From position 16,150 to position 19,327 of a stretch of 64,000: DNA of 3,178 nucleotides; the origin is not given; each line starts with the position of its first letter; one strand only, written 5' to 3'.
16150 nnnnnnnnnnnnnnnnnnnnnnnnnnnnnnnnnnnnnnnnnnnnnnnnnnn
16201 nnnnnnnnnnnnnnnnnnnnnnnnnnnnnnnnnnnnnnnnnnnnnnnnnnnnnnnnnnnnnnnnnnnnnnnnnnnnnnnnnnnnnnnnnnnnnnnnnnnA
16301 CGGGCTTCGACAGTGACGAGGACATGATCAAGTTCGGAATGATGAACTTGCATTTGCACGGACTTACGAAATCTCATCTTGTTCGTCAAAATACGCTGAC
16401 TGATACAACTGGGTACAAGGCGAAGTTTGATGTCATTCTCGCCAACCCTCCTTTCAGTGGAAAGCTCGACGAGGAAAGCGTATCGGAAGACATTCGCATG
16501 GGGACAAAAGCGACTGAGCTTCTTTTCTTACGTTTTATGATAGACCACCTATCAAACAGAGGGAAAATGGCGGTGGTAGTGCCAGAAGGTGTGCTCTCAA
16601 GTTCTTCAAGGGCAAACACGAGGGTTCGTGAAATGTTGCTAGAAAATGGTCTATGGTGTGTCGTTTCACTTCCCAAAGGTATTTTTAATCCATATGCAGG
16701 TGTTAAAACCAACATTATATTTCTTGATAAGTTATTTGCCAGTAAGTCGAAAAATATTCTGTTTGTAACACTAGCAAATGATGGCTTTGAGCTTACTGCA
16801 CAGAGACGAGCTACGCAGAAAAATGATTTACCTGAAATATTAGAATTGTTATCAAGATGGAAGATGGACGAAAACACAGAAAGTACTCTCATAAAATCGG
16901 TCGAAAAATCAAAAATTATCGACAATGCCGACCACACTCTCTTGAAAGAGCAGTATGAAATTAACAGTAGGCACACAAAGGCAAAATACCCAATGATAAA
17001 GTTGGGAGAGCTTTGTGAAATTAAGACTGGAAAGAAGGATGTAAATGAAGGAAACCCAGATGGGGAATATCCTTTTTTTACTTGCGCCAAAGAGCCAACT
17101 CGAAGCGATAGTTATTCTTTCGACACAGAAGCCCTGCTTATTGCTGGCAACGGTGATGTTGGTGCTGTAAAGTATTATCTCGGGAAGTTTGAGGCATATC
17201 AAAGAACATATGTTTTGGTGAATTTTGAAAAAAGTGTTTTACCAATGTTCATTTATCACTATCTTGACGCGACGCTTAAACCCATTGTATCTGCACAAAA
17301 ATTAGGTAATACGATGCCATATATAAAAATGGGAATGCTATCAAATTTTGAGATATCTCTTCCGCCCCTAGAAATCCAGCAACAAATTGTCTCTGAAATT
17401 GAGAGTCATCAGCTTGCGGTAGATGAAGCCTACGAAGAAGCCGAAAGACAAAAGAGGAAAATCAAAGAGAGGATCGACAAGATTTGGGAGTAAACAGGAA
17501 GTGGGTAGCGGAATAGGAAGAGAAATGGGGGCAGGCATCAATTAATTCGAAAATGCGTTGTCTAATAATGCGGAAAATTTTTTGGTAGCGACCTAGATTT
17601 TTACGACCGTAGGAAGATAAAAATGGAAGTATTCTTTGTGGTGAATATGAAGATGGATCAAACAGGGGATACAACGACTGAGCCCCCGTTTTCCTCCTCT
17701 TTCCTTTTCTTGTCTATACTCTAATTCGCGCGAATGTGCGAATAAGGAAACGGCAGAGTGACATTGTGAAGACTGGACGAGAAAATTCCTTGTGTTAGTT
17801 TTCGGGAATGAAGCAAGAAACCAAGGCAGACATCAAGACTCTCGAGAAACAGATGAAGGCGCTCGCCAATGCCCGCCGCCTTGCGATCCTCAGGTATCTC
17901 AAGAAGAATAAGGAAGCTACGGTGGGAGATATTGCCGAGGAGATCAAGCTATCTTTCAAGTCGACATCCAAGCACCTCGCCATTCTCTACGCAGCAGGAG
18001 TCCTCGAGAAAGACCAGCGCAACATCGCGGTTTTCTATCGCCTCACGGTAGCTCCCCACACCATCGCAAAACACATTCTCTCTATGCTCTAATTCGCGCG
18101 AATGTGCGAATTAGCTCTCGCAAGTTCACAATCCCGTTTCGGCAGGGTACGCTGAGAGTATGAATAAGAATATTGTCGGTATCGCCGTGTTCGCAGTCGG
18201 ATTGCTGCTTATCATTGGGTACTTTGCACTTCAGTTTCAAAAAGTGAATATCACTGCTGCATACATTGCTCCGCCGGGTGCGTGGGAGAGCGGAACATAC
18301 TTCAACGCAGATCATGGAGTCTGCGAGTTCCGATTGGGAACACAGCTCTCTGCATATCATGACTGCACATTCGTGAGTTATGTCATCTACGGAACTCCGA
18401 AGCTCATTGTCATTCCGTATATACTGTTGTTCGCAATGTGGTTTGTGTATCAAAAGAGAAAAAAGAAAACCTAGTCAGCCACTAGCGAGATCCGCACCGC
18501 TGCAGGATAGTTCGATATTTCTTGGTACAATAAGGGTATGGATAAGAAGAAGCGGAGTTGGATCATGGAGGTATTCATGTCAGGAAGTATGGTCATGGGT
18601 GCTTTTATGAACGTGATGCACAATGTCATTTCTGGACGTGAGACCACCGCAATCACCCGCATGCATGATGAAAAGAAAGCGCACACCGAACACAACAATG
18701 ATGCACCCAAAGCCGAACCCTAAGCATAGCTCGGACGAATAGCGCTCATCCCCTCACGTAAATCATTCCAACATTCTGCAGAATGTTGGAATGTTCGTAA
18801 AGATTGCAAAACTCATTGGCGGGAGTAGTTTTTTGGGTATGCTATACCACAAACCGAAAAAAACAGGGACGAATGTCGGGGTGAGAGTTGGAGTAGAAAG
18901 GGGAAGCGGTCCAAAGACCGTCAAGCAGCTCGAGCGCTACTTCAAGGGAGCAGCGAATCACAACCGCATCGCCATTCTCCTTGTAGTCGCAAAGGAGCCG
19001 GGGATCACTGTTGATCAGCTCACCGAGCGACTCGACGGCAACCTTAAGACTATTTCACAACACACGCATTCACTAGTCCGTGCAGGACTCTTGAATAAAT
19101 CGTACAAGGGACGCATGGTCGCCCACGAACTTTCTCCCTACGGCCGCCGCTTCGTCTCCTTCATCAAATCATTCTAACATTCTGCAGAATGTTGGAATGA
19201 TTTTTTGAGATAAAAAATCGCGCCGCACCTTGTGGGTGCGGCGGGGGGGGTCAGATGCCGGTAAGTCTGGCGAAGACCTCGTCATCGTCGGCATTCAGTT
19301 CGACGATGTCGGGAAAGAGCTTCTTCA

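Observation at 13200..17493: HsdR-like nuclease/helicase followed by an HsdM with a fused single TRD, 1 nt apart in different frames: a split or frameshifted Type ISP-like enzyme?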

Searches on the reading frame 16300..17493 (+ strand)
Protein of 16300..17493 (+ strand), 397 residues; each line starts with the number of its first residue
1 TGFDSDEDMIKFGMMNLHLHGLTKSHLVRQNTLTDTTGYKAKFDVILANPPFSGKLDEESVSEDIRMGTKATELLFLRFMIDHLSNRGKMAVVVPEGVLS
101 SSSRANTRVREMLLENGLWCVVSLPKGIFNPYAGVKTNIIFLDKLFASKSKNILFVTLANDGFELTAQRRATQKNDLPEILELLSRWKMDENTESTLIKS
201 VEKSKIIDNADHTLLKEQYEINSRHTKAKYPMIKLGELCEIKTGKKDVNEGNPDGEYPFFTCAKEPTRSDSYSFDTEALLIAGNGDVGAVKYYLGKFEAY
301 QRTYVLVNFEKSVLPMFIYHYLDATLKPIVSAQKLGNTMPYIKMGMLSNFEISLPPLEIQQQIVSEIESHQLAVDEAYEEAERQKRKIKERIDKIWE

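Call 40: search_solved_structures(query=window:16300-17493:+, max_evalue=0.01, show_alignments=2)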
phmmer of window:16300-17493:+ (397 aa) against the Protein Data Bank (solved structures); distinct sequences matched with E-value up to 0.01: 14.
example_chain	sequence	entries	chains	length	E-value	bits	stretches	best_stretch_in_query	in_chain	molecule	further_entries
5ybb_A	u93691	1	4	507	6.9e-21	77.7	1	12-153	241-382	Type I restriction-modification system methyltransferase subunit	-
7eew_A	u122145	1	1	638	1.4e-18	70.2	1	12-193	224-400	Type I restriction-modification system methyltransferase subunit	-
3ufb_A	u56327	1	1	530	1.6e-16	63.3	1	14-208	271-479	Type I restriction-modification system methyltransferase subunit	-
2okc_A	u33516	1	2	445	2.1e-14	56.4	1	2-157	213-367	Type I restriction enzyme StySJI M protein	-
8w0p_A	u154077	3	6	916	2.5e-09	39.7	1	40-145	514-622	RM.BsaXI | site-specific DNA-methyltransferase (adenine-specific)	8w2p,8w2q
2y7c_B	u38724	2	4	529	5.2e-09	38.6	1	30-144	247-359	TYPE I RESTRICTION ENZYME ECOKI M PROTEIN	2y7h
2ar0_A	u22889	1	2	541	5.4e-09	38.6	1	30-144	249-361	Type I restriction enzyme EcoKI M protein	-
1yf2_A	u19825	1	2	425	4.8e-08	35.5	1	315-389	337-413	Type I restriction-modification enzyme, S subunit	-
3lkd_A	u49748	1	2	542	5.7e-08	35.2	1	12-159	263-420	Type I restriction-modification system methyltransferase subunit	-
7vru_A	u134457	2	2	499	2.4e-07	33.2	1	13-146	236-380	Site-specific DNA-methyltransferase (adenine-specific)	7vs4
5ybb_D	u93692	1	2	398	7.7e-07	31.5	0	318-392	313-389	Restriction endonuclease S subunits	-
3okg_A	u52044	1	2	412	8.7e-07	31.3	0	318-392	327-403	Restriction endonuclease S subunits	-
7bst_D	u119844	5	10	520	1.8e-05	27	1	12-209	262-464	Type I restriction enzyme EcoR124II M protein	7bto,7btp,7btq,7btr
3khk_A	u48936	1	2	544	0.00047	22.3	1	32-194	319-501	Type I restriction-modification system methylation subunit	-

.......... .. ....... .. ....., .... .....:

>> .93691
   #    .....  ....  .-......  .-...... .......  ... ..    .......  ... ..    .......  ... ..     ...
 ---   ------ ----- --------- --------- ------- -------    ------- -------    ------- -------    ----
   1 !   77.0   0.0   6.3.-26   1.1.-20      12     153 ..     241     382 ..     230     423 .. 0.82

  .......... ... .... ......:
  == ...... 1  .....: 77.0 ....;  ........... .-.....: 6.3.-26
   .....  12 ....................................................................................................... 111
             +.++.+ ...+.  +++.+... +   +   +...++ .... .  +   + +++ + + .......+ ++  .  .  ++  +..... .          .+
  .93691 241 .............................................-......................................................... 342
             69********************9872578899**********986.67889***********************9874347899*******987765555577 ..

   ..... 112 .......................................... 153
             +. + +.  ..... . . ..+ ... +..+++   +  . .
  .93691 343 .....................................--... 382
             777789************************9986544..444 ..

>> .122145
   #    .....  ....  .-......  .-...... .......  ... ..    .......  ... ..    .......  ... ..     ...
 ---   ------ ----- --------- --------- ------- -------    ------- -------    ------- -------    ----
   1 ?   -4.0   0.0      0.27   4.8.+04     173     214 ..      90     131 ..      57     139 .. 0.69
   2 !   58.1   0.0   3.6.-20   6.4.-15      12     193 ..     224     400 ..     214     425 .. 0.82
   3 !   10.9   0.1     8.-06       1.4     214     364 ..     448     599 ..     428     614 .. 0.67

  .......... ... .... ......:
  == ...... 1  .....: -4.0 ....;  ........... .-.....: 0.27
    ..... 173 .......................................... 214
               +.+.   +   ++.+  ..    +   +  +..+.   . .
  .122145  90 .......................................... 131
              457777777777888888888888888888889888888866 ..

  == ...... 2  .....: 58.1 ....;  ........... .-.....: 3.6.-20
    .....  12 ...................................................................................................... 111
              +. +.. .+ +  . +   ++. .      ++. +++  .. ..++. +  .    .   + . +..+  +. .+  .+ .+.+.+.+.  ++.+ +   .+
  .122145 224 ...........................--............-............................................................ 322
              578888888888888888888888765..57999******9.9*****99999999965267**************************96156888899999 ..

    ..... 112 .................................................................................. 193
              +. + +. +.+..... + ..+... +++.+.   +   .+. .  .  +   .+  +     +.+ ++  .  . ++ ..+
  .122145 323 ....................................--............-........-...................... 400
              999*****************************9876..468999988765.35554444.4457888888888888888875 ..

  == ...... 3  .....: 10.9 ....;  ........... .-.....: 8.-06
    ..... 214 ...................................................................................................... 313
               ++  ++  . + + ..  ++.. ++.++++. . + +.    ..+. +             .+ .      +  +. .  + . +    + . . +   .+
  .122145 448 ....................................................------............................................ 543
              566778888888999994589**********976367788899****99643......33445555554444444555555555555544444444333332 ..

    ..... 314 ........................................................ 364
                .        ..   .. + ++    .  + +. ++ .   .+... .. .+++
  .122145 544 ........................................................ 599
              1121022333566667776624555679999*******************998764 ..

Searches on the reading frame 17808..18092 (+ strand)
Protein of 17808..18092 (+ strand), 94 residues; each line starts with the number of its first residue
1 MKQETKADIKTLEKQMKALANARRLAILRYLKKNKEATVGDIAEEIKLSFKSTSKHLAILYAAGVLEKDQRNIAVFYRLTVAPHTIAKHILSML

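Call 56: search_protein_families(library=pfam, proteins=[window:17808-18092:+], max_evalue=1)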
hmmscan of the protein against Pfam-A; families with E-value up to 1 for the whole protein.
window:17808-18092:+ (94 aa): 31 families (the best 25 are shown)
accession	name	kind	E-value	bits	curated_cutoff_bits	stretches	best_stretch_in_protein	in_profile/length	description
PF01022.26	HTH_5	-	1.1e-10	41.6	22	1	23-68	3-47/47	Bacterial regulatory protein, arsR family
PF12840.13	HTH_20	-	1.1e-08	35.4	27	1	19-67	1-49/51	Helix-turn-helix domain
PF13412.12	HTH_24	-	1.4e-06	28.2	21.9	1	22-66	3-47/48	Winged helix-turn-helix DNA-binding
PF08100.18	Dimerisation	-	6.7e-06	26.3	25.6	1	16-81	19-85/93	O-methyltransferase dimerisation domain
PF24035.1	DUF7344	-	6.9e-06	26.8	27.8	1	17-47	2-31/76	Domain of unknown function (DUF7344)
PF25212.1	HVO_A0114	-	7.2e-06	26.2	27.6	1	14-72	14-72/84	HVO_A0114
PF12802.13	MarR_2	-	8.1e-05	23.1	27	1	25-68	8-52/61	MarR family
PF13601.12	HTH_34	-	0.00013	22.5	27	1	24-69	2-47/80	Winged helix DNA-binding domain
PF01047.28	MarR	-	0.00021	21.5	24.6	1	22-70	3-51/59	MarR family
PF08279.18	HTH_11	-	0.00026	21.3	25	1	23-65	1-44/55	HTH domain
PF09339.16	HTH_IclR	-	0.002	18.3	22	1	23-69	4-51/52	IclR helix-turn-helix domain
PF19187.6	HTH_PafC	-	0.0038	17.5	32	1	23-67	5-49/115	PafC helix-turn-helix domain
PF14947.12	HTH_45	-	0.0042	17.5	25.5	1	26-71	10-54/77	Winged helix-turn-helix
PF04967.18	HTH_10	-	0.0054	16.9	23.1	1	13-57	3-44/53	HTH DNA binding domain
PF24033.1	DUF7342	-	0.0061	17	31.6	1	36-79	17-60/150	Family of unknown function (DUF7342)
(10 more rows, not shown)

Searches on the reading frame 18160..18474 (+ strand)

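Call 56: search_protein_families(library=pfam, proteins=[window:18160-18474:+], max_evalue=1)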
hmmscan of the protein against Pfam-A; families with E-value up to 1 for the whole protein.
window:18160-18474:+ (104 aa): 1 family
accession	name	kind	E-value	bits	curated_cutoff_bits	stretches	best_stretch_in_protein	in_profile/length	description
PF12420.13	DUF3671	-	0.078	12.9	34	1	3-102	158-214/223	Fam-L, Fam-M like protein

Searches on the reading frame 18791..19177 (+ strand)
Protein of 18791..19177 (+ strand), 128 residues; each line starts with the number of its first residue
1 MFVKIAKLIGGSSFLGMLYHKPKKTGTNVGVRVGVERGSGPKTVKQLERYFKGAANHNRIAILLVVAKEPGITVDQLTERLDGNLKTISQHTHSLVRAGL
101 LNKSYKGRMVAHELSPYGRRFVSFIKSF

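Call 10: search_protein_families(library=pfam, proteins=[window:18791-19177:+], max_evalue=0.001)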
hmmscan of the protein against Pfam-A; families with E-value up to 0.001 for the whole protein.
window:18791-19177:+ (128 aa): 5 families
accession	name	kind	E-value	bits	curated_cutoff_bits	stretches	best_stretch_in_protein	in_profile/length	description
PF12840.13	HTH_20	-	1.3e-06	28.7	27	1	56-102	3-49/51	Helix-turn-helix domain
PF12802.13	MarR_2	-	2.1e-05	25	27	0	60-101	8-50/61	MarR family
PF01022.26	HTH_5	-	6.9e-05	23.1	22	0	58-103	3-47/47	Bacterial regulatory protein, arsR family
PF01047.28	MarR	-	0.00027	21.2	24.6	1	56-104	2-50/59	MarR family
PF13412.12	HTH_24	-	0.00043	20.2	21.9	1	56-100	2-46/48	Winged helix-turn-helix DNA-binding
